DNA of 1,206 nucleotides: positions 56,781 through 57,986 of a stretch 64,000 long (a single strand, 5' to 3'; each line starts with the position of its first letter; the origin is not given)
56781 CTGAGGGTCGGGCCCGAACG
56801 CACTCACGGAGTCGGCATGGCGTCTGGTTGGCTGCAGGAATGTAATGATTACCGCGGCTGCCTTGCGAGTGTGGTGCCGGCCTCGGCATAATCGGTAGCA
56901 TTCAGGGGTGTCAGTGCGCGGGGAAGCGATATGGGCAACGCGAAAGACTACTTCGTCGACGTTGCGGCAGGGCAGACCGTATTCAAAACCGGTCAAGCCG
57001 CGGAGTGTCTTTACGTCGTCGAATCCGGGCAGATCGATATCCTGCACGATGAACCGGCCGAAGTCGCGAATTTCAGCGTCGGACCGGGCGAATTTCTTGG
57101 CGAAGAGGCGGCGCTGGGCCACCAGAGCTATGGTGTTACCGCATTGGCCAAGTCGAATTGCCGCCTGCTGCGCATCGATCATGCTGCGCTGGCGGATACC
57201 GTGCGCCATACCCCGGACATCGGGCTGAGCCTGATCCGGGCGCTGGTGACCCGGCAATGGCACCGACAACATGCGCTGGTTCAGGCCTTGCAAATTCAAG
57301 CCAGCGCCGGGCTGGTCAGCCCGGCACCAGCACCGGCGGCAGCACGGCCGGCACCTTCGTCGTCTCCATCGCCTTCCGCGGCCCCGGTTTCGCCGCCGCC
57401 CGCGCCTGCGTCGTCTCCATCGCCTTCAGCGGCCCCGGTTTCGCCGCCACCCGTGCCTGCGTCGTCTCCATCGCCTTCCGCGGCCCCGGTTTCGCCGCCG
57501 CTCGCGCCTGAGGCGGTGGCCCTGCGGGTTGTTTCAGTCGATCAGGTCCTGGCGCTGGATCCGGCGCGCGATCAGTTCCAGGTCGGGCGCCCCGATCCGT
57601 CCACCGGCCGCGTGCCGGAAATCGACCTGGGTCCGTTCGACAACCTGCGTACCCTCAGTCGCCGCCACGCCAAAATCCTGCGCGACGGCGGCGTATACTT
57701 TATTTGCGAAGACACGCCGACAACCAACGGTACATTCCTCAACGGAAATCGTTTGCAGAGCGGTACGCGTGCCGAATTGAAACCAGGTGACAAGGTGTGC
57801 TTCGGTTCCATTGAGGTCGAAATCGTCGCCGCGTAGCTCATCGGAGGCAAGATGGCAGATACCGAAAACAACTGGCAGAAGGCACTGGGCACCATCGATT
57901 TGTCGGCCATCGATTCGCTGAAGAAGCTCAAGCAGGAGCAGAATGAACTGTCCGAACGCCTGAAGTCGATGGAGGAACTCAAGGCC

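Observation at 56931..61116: Compact three-FHA / cNMP / STAS / GAF-PP2C signalling cluster with no kinase, anti-sigma or sigma partner in cis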

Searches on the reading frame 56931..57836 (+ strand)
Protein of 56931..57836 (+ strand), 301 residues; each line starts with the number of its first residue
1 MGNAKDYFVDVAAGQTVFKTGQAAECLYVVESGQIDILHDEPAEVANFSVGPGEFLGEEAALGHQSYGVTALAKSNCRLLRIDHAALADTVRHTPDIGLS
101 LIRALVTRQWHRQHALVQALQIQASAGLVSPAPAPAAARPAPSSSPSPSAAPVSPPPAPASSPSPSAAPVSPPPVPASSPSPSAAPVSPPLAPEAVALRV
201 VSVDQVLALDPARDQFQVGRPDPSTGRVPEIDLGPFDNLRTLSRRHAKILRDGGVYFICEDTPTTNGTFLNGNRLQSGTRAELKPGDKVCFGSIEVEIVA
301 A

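Call 3: search_protein_families(library=pfam, proteins=[window:56931-57836:+], max_evalue=0.01)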
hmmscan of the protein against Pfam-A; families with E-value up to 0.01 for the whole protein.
window:56931-57836:+ (301 aa): 2 families
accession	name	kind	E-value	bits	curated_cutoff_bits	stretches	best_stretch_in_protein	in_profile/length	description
PF00027.35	cNMP_binding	-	3e-16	59.6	27.5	1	10-91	3-86/89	Cyclic nucleotide-binding domain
PF00498.31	FHA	-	4.9e-12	46.5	20.7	1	238-292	15-67/67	FHA domain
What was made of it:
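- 56931..57836 (+): g1 (301 aa): cyclic-nucleotide-binding-fold domain (aa 10-91), Pro/Ser/Ala repeat linker, and a canonical FHA domain (aa ~214-298). Pfam, call 3.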

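Call 4: search_protein_families(library=ncbifam, proteins=[window:56931-57836:+], max_evalue=0.01)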
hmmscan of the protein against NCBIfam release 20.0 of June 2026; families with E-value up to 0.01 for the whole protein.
window:56931-57836:+ (301 aa): 10 families
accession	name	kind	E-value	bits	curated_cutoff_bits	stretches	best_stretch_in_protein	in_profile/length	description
TIGR03354.1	VI_FHA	hypoth_equivalog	7e-11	42.6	120.25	1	215-298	18-101/420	type VI secretion system-associated FHA domain protein TagH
NF049868.1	FhaB_Rv0019c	equivalog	9.8e-07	28.9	125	1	242-296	105-156/158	FHA domain-containing protein FhaB/FipA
TIGR03896.1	cyc_nuc_ocin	subfamily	1.2e-06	28.1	161.05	1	10-105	12-113/317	bacteriocin-type transport-associated protein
NF008732.0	PRK11753.1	equivalog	2.2e-06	27.3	266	1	14-110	31-130/214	cAMP-activated global transcriptional regulator CRP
NF041660.2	oxygluDhInhib_OdhI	equivalog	2.3e-06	27.5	200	1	214-295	49-124/130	oxoglutarate dehydrogenase inhibitor Odhl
NF052573.1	HisKinEspAMyxo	equivalog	4.4e-06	25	1400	1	240-296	63-116/755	serine histidine kinase EspA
NF058543.1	ActPatMycb56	equivalog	7.1e-06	25.1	460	1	10-126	23-135/317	acetyltransferase Pat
NF041163.2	encap_f2b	equivalog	9.1e-05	21.7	400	1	10-115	99-207/450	family 2B encapsulin nanocompartment shell protein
NF052518.1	TransRegLdrP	equivalog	0.00014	21.9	300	1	14-93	7-87/195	transcriptional regulator LdrP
NF033760.1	gliding_GltG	equivalog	0.00054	18.6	650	0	243-298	44-96/650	adventurous gliding motility protein GltG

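Call 7: list_cluster_members(proteins=[window:56931-57836:+, window:57852-58814:+, window:58821-59453:+, window:59476-61116:-, window:51875-53419:-])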
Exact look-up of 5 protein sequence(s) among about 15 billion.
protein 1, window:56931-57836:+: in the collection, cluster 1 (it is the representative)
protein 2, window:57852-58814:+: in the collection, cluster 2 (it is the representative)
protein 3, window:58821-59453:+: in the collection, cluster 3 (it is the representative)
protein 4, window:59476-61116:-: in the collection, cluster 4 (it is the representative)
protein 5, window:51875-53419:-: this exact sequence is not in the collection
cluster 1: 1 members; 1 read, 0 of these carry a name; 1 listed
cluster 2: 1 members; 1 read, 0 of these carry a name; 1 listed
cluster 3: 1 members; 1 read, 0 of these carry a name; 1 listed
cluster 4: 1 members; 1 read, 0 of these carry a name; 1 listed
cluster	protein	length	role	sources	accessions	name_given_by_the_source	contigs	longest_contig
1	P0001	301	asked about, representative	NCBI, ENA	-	-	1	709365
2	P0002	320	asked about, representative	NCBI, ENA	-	-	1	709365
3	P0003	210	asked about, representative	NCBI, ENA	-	-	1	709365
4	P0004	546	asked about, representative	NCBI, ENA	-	-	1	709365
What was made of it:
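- Tried and rejected: Exact-sequence look-ups of the window proteins gave singleton clusters with no names (call 7).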

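Call 12: find_related_loci(query=A1, collection=genome_contigs, flank=8000)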
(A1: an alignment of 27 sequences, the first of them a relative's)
Query A1 (320 aa) in genome_contigs; peptide patterns used: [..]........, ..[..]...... (x = any residue, [..] = any of these).
107 stretches matched a pattern; 78 encode a relative of the query (tblastn E <= 1e-3); 78 distinct loci.
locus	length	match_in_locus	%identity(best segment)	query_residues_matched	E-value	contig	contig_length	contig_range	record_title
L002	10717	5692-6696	64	1-320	2e-134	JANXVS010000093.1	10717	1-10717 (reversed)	MAG: Proteobacteria bacterium isolate GL140_1_metabat_135_sub GL140_1_k141_419271, whole genome shotgun sequence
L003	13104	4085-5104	63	1-320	4e-133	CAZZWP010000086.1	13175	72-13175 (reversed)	MAG: uncultured Rudaea sp. isolate Brown_P.bin.2 genome assembly, contig: NODE_292_length_13175_cov_6.400000, whole geno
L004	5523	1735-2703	64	1-320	7e-134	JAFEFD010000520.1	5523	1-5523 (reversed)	MAG: Proteobacteria bacterium isolate SZAS LIN-100 LIN-713__520__length-5523, whole genome shotgun sequence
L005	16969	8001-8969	65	1-320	2e-132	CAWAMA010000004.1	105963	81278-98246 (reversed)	MAG: uncultured proteobacterium isolate MFD01872.bin.2.240 genome assembly, contig: contig_145125, whole genome shotgun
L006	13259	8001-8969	65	1-320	6e-132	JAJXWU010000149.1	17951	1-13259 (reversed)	MAG: Proteobacteria bacterium isolate BP6.bin101 NODE_4620_length_17951_cov_1.939015, whole genome shotgun sequence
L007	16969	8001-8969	65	1-320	5e-132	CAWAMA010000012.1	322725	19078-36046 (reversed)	MAG: uncultured proteobacterium isolate MFD01872.bin.2.240 genome assembly, contig: contig_53671, whole genome shotgun s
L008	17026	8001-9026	62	1-320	1e-131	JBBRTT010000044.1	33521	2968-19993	MAG: Lysobacterales bacterium isolate La2_metabat2.271 La2_metabat2.271_K_2523582L33521_cov_20.2556, whole genome shotgu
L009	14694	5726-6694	65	1-320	4e-131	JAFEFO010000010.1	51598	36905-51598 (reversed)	MAG: Proteobacteria bacterium isolate SZAS LIN-94 LIN-458__10__length-51598, whole genome shotgun sequence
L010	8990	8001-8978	65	1-320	1e-130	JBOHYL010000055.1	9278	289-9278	MAG: Rudaea sp. isolate TC-S_metabat2.bin.583 k127_3862046, whole genome shotgun sequence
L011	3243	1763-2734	64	1-320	7e-135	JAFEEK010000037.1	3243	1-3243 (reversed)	MAG: Proteobacteria bacterium isolate SZAS AMP-98 LIN-632__37__length-3243, whole genome shotgun sequence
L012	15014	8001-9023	61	1-320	2e-130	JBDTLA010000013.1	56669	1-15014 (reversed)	MAG: Rudaea sp. isolate cluster2_bin.90 k127_231014, whole genome shotgun sequence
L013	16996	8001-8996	64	1-320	1e-130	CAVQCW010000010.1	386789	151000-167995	MAG: uncultured proteobacterium isolate MFD02416.bin.1.30 genome assembly, contig: contig_77629, whole genome shotgun se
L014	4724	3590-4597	63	1-320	1e-131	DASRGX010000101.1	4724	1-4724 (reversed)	MAG TPA_asm: Rudaea sp. isolate SMAG_U10069 k141_868566, whole genome shotgun sequence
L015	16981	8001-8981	63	1-320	3e-130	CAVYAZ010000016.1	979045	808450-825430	MAG: uncultured Gammaproteobacteria bacterium isolate MFD04967.bin.1.212 genome assembly, contig: contig_9296, whole gen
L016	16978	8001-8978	63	1-320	4e-130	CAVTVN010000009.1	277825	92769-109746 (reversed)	MAG: uncultured Gammaproteobacteria bacterium isolate MFD04967.bin.2.121 genome assembly, contig: contig_31134, whole ge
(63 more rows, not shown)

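Call 14: find_encoding_contigs(protein=P0001, flank=10000, max_places=3)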
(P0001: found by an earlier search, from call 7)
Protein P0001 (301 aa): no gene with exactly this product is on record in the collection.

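Call 21: search_solved_structures(query=P0002, max_evalue=0.01, show_alignments=2)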
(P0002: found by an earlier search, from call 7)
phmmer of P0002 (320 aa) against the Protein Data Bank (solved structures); distinct sequences matched with E-value up to 0.01: 17.
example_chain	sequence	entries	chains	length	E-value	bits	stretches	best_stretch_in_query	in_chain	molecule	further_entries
2kfu_A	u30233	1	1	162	2.2e-08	37.4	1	226-320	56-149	Rv1827 pThr 22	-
6i2p_D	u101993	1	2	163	2.3e-08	37.4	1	226-320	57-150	Glycogen accumulation regulator GarA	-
2kkl_A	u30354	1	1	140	2.3e-08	37.4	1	227-320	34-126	Uncharacterized protein Mb1858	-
7rj3_A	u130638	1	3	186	3.1e-08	36.9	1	226-320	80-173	Glycogen accumulation regulator GarA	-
6i2q_B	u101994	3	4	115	4.7e-08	36.3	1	228-320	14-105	Glycogen accumulation regulator GarA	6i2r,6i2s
8p5r_G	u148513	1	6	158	6e-08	36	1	226-320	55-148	Glycogen accumulation regulator GarA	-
2kb3_A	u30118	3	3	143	4.6e-06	29.8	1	214-320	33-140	Oxoglutarate dehydrogenase inhibitor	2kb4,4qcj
8p5x_G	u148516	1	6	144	4.7e-06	29.8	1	214-320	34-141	Oxoglutarate dehydrogenase inhibitor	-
2lc1_A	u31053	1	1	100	2.4e-05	27.4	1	235-318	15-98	Putative uncharacterized protein TB39.8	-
3po8_A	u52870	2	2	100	2.5e-05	27.4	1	235-318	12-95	Putative uncharacterized protein TB39.8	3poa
3oun_A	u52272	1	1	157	6.8e-05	26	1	232-317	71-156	Putative uncharacterized protein TB39.8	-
1uht_A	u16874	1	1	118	7.1e-05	25.9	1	247-312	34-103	expressed protein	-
6hc1_A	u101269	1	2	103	0.00088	22.3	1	237-319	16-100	GGDEF domain protein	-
6hc0_B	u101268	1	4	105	0.00093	22.2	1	237-319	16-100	GGDEF domain protein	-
6cah_A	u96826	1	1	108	0.00095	22.2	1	237-320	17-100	ABC transporter ATP-binding/permease protein Rv1747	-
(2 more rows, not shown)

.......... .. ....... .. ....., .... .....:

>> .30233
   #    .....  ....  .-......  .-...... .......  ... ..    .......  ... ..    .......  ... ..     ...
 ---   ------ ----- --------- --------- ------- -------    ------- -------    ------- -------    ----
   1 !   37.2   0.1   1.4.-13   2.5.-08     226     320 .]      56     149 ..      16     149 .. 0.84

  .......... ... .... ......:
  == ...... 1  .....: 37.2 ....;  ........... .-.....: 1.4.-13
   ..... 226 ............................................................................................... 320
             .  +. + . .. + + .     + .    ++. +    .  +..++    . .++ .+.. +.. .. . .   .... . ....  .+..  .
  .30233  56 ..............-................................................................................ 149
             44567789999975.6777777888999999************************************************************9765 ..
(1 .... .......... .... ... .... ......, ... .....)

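Call 22: search_solved_structures(query=P0004, max_evalue=0.00001)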
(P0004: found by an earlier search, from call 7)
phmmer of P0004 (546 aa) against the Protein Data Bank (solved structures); distinct sequences matched with E-value up to 0.00001: 17.
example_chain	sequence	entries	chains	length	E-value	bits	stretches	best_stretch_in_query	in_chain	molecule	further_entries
3ke6_A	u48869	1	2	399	4e-12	48.8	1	323-492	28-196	Protein Rv1364c/MT1410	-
3es2_A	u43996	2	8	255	8.4e-12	47.7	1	309-544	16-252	Probable two-component response regulator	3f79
3eq2_A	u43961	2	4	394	2e-11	46.5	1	307-544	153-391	Probable two-component response regulator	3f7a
3po8_A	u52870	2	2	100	1.7e-07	33.5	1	13-90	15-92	Putative uncharacterized protein TB39.8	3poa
2lc1_A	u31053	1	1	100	1.9e-07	33.3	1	13-89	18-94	Putative uncharacterized protein TB39.8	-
6i2q_B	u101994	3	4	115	4e-07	32.3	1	4-92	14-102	Glycogen accumulation regulator GarA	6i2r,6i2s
6k4e_A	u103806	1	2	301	6.7e-07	31.6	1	312-542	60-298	Putative serine phosphatase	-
3oun_A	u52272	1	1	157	8.3e-07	31.3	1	13-88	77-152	Putative uncharacterized protein TB39.8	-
8p5r_G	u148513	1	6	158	9.5e-07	31.1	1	4-92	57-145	Glycogen accumulation regulator GarA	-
6cah_A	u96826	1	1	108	1.9e-06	30.1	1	9-92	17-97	ABC transporter ATP-binding/permease protein Rv1747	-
2kkl_A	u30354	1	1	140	2.7e-06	29.5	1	4-92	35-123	Uncharacterized protein Mb1858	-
2kb3_A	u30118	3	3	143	2.9e-06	29.5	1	4-91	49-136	Oxoglutarate dehydrogenase inhibitor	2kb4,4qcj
8p5x_G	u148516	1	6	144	2.9e-06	29.4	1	4-91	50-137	Oxoglutarate dehydrogenase inhibitor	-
2kfu_A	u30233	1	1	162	4.1e-06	29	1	4-92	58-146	Rv1827 pThr 22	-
6i2p_D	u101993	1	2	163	4.1e-06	29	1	4-92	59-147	Glycogen accumulation regulator GarA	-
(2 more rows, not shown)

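Call 23: search_solved_structures(query=P0003, max_evalue=0.001, show_alignments=3)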
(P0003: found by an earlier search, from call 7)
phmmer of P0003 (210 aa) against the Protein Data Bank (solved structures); distinct sequences matched with E-value up to 0.001: 6.
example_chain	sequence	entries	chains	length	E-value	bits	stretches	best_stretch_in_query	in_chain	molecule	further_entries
1th8_B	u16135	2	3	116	2.3e-13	54.1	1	3-109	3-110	Anti-sigma F factor antagonist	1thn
1tid_B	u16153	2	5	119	6.7e-13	52.6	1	3-109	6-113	Anti-sigma F factor antagonist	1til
4hyl_A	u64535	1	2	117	5.8e-10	43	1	4-104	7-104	Stage II sporulation protein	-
1auz_A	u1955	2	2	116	1.4e-09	41.7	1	10-108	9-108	SPOIIAA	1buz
4qtp_A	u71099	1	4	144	4.7e-07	33.5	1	8-102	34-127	Anti-sigma factor antagonist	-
8ih8_A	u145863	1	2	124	5.1e-07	33.4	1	7-102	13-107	Anti-sigma-F factor antagonist RsfB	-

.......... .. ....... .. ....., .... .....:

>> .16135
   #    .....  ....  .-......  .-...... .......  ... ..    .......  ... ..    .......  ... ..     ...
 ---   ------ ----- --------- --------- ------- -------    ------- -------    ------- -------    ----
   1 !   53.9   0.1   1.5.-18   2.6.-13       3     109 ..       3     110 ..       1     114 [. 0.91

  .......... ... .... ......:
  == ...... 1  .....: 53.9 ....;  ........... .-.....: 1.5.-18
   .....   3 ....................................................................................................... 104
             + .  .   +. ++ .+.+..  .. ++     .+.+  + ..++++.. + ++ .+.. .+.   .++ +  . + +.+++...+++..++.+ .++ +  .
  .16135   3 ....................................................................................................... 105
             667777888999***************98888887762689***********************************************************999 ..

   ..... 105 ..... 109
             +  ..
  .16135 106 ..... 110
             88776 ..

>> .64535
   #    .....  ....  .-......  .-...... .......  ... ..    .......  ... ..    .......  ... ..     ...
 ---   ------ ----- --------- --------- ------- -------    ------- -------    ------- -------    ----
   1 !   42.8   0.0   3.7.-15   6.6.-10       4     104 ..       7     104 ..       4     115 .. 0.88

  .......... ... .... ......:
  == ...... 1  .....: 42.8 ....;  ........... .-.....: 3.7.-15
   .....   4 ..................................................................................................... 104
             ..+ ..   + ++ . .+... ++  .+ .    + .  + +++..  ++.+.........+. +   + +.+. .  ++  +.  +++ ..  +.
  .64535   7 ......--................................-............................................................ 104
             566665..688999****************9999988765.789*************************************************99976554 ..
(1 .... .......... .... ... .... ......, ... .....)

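Call 53: predict_structure(alignment_id=A2)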
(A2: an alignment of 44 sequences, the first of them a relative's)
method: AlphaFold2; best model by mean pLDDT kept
length: 320 residues; sequences in the alignment: 44
mean_pLDDT: 87.9   pTM: 0.58
mean pLDDT of the five models: 87.9, 87.7, 87.3, 87.2, 87.1
residues with pLDDT >= 90: 245; 70-90: 12; 50-70: 41; < 50: 22
segments of 3 or more residues with pLDDT < 50: 179-192, 198-201, 203-205
pLDDT, mean of each block of 10 residues (from residue 1): 79 97 97 98 98 98 97 96 97 96 98 98 97 96 96 88 62 56 43 50 52 62 91 97 97 97 96 96 97 98 98 96
secondary structure, 60 per line:
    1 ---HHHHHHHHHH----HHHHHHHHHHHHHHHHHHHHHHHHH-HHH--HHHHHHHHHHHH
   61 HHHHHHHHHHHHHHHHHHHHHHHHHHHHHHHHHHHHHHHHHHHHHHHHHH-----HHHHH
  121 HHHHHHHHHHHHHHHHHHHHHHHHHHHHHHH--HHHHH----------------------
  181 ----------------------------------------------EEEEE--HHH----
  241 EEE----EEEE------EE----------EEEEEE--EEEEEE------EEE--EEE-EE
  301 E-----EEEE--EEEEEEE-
elements in order: H4-13 H18-42 H49-110 H116-151 H154-158 E227-231 E241-243 E248-251 E270-275 E278-283 E290-292 E295-297 E299-301 E307-310 E313-319

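Call 55: fold_search(model_id=the predicted structure, library=pdb)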
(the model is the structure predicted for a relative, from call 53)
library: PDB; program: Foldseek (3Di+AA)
matches with E <= 10: 512; with E <= 0.001: 70
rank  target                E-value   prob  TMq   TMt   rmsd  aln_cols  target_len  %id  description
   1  6i2p_E                3.7e-10  1.00  0.29  0.87   4.6       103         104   33  Crystal structure of the Mycobacterium tuberculosis PknB kinase domain (L33E mutant) in complex with its substrate Gar (released 2019-05-22)
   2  6i2p_D                1.4e-09  1.00  0.29  0.79   4.5       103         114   33  Crystal structure of the Mycobacterium tuberculosis PknB kinase domain (L33E mutant) in complex with its substrate Gar (released 2019-05-22)
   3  7rj3_C                1.7e-09  1.00  0.29  0.89   1.3        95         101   35  Crystal Structure of the Forkhead Associated (FHA) Domain of the Glycogen Accumulation Regulator (GarA) from Mycobacte (released 2021-07-28)
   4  8p5x_G                2.0e-09  1.00  0.29  0.88   3.7       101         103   27  Single particle cryo-EM structure of the complex between Corynebacterium glutamicum homohexameric 2-oxoglutarate dehyd (released 2023-08-16)
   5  8p5r_G                2.4e-09  1.00  0.29  0.91   1.4        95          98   34  Crystal structure of full-length, homohexameric 2-oxoglutarate dehydrogenase KGD from Mycobacterium smegmatis in compl (released 2023-08-16)
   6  6i2q_B                3.1e-09  1.00  0.28  0.90   1.3        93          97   33  Crystal structure of the wild-type SucA domain of Mycobacterium smegmatis KGD (alpha-ketoglutarate decarboxylase), in  (released 2019-05-22)
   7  7rj3_A                3.1e-09  1.00  0.29  0.86   4.4       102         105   32  Crystal Structure of the Forkhead Associated (FHA) Domain of the Glycogen Accumulation Regulator (GarA) from Mycobacte (released 2021-07-28)
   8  3poa_A                4.1e-09  1.00  0.28  0.91   1.5        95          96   28  Structural and functional analysis of phosphothreonine-dependent FHA domain interactions (released 2011-01-26)
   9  4qcj                  6.5e-09  1.00  0.29  0.88   2.5       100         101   30  Crystal Structure of OdhI from Corynebacterium glutamicum (released 2014-07-02)
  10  3po8                  9.6e-09  1.00  0.28  0.89   1.5        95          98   28  Structural and functional analysis of phosphothreonine-dependent FHA domain interactions (released 2011-01-26)
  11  6i2r_B                1.1e-08  1.00  0.28  0.92   1.3        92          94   34  Crystal structure of the SucA domain of Mycobacterium smegmatis KGD (alpha-ketoglutarate decarboxylase), mutant R802A, (released 2019-05-22)
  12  7rj3_B                3.0e-08  1.00  0.29  0.85   5.2       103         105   33  Crystal Structure of the Forkhead Associated (FHA) Domain of the Glycogen Accumulation Regulator (GarA) from Mycobacte (released 2021-07-28)
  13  2lc1_MODEL_1_A        4.4e-08  1.00  0.28  0.83   3.5       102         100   27  Rv0020c_FHA Structure (released 2011-11-02)
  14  3oun_A                5.5e-08  1.00  0.27  0.91   1.8        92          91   29  Crystal structure of the FhaA FHA domain complexed with the intracellular domain of Rv3910 (released 2012-02-08)
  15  8p5r_H                1.1e-07  1.00  0.28  0.91   1.4        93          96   33  Crystal structure of full-length, homohexameric 2-oxoglutarate dehydrogenase KGD from Mycobacterium smegmatis in compl (released 2023-08-16)
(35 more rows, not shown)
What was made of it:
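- Closest known: GarA/OdhI FHA regulators of Actinobacteria. Same: They are the closest solved structures to the g2 FHA (E = 2e-8 by sequence, call 21; Foldseek E = 4e-10, rmsd 1.3 A, call 55).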

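Call 56: search_protein_families(library=padloc, proteins=[P0001, P0002, P0003, P0004], max_evalue=0.01)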
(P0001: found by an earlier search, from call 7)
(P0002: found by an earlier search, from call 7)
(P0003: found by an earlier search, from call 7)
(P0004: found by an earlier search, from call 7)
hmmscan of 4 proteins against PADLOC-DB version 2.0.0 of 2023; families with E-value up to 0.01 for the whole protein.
P0001 (301 aa): 4 families
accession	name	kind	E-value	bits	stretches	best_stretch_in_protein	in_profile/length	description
PDLC00734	PycC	-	7.7e-07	26.5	1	9-89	36-118/374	Pycsar cyclase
PDLC00731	Effector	-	4.4e-05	20.6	1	9-116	43-148/306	TIR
PDLC02371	PycTIR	-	0.00047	17.6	1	9-119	40-148/288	-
PDLC00732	Effector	-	0.0011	16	1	8-117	38-145/301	TIR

P0002 (320 aa): 2 families
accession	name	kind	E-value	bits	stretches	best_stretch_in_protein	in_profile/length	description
PDLC00507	JetC1|JetC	-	0.0018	14.7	1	7-142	736-868/1215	DUF3584 domain; MukB-like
PDLC03859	LmuB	-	0.0055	13.9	1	21-144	374-487/611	-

P0003 (210 aa): 0 families

P0004 (546 aa): 0 families

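Call 76: predict_structure(alignment_id=A4)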
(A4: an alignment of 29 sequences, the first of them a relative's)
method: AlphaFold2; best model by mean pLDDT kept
length: 546 residues; sequences in the alignment: 29
mean_pLDDT: 81.0   pTM: 0.51
mean pLDDT of the five models: 81.0, 78.5, 78.3, 72.3, 70.6
residues with pLDDT >= 90: 213; 70-90: 228; 50-70: 63; < 50: 42
segments of 3 or more residues with pLDDT < 50: 27-30, 96-132
pLDDT, mean of each block of 10 residues (from residue 1): 78 74 60 52 82 86 85 91 85 61 31 29 35 69 89 85 94 92 82 88 71 89 89 83 88 91 94 87 94 81 64 70 80 79 79 93 78 78 90 94 83 90 92 95 94 84 89 95 89 87 94 93 86 76 93
secondary structure, 60 per line:
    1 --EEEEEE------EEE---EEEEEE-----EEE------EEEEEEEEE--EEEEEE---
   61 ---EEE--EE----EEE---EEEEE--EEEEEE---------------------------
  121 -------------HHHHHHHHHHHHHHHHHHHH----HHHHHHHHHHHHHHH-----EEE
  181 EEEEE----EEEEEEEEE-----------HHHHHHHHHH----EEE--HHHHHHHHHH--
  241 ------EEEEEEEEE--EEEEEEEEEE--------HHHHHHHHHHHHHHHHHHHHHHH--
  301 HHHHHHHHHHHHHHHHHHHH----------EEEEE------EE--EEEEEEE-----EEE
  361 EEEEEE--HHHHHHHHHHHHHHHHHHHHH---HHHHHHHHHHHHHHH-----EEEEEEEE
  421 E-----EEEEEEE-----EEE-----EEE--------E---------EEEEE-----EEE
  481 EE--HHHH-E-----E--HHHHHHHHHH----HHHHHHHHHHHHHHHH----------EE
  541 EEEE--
elements in order: E3-8 E15-17 E21-26 E32-34 E41-49 E52-57 E64-66 E75-77 E81-85 E88-93 H134-153 H158-172 E178-185 E190-198 H210-219 E224-226 H229-238 E247-255 E258-267 H276-298 H301-320 E331-335 E346-352 E358-366 H369-389 H393-407 E413-421 E427-433 E439-441 E447-449 E468-472 E478-482 H485-488 H499-508 H513-528 E539-544
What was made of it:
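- Domain architecture (calls 3, 4, 53, 76).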
